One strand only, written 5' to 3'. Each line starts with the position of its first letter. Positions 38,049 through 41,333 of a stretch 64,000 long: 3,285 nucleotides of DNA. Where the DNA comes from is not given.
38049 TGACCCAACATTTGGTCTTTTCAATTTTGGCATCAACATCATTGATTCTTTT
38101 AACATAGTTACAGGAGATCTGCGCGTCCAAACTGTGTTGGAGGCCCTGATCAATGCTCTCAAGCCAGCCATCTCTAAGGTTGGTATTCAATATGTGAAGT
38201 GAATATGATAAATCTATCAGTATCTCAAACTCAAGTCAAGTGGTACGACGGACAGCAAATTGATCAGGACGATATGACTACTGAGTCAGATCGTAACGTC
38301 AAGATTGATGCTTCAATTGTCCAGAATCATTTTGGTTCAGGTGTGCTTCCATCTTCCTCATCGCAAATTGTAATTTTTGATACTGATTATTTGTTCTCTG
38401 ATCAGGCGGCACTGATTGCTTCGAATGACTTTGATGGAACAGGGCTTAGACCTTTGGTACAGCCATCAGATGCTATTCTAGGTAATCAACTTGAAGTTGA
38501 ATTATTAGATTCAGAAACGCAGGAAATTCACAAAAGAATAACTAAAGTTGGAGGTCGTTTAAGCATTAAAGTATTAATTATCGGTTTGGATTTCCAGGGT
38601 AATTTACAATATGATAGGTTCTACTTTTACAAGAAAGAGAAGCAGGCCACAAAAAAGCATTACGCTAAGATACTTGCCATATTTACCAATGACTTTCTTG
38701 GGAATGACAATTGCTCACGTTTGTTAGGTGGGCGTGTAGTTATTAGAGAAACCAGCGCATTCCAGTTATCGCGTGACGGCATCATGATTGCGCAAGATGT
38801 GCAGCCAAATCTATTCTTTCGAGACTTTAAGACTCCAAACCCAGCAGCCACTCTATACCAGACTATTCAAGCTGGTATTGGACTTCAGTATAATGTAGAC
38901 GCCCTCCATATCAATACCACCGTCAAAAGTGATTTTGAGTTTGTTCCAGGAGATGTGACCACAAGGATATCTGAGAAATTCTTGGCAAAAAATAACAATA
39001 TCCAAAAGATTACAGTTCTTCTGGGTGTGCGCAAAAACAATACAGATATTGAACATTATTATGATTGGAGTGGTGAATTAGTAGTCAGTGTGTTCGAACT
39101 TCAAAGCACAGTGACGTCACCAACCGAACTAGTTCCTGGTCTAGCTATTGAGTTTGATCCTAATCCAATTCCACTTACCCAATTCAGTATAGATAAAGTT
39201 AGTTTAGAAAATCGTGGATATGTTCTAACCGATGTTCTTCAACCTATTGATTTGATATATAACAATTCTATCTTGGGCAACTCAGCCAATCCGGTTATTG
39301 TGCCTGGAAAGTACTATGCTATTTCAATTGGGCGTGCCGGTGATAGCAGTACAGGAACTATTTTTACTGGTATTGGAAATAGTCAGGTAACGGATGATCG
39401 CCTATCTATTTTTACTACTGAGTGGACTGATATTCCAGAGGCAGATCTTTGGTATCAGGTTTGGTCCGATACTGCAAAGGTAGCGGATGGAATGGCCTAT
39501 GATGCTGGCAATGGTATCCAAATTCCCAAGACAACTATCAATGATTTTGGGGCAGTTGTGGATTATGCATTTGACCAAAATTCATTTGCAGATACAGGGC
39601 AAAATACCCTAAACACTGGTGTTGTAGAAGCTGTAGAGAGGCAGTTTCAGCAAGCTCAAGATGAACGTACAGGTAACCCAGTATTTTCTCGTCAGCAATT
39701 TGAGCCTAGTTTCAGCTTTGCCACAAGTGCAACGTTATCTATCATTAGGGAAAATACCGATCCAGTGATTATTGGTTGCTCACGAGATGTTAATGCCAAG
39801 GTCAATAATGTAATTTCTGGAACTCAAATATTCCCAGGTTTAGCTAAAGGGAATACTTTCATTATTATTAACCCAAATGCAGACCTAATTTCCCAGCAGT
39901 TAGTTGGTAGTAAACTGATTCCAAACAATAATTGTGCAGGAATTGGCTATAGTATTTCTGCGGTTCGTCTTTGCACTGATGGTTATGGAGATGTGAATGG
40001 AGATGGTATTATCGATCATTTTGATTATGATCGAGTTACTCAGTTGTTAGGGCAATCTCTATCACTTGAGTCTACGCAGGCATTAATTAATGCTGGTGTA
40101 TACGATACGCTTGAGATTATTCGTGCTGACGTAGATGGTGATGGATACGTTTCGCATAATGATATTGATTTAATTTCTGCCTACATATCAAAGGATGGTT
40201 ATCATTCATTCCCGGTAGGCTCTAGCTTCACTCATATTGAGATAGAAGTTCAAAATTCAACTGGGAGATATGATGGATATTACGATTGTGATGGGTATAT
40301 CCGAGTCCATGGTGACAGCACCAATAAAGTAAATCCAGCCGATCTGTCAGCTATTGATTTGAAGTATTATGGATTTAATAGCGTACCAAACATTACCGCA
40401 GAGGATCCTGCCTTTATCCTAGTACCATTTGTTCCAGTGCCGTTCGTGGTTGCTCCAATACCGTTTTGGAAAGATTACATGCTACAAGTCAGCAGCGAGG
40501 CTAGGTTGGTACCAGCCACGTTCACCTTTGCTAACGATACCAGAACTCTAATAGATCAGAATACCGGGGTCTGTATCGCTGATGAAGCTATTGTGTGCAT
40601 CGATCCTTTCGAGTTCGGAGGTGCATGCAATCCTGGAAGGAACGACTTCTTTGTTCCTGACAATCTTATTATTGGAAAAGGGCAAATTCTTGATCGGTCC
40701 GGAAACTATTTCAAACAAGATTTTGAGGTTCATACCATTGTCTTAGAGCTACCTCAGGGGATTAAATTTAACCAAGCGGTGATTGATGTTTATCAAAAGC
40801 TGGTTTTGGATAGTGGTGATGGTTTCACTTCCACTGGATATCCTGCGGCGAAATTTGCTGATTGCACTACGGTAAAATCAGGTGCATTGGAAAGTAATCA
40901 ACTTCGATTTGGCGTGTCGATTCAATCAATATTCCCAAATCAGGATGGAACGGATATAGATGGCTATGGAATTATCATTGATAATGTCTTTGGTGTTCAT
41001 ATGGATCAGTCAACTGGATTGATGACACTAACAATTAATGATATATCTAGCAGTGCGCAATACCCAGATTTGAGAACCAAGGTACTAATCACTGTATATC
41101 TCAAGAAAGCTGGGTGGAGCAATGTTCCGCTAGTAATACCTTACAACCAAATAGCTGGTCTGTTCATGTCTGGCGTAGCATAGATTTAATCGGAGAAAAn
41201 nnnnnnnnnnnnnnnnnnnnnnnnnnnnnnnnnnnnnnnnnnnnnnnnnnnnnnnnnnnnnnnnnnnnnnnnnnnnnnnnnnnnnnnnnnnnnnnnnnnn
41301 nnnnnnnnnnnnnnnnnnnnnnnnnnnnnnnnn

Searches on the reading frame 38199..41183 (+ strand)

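Call 14: search_protein_families(library=phrogs, proteins=[window:38199-41183:+], max_evalue=0.01)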
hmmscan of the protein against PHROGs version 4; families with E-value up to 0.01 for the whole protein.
window:38199-41183:+ (994 aa): 0 families

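Call 15: search_protein_families(library=pfam, proteins=[window:38199-41183:+], max_evalue=0.01)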
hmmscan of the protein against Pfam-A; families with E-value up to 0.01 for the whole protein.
window:38199-41183:+ (994 aa): 1 family
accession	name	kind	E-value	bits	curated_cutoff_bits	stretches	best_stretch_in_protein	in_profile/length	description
PF00404.24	Dockerin_1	-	1.2e-07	32.2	22.9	1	596-663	1-56/57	Dockerin type I domain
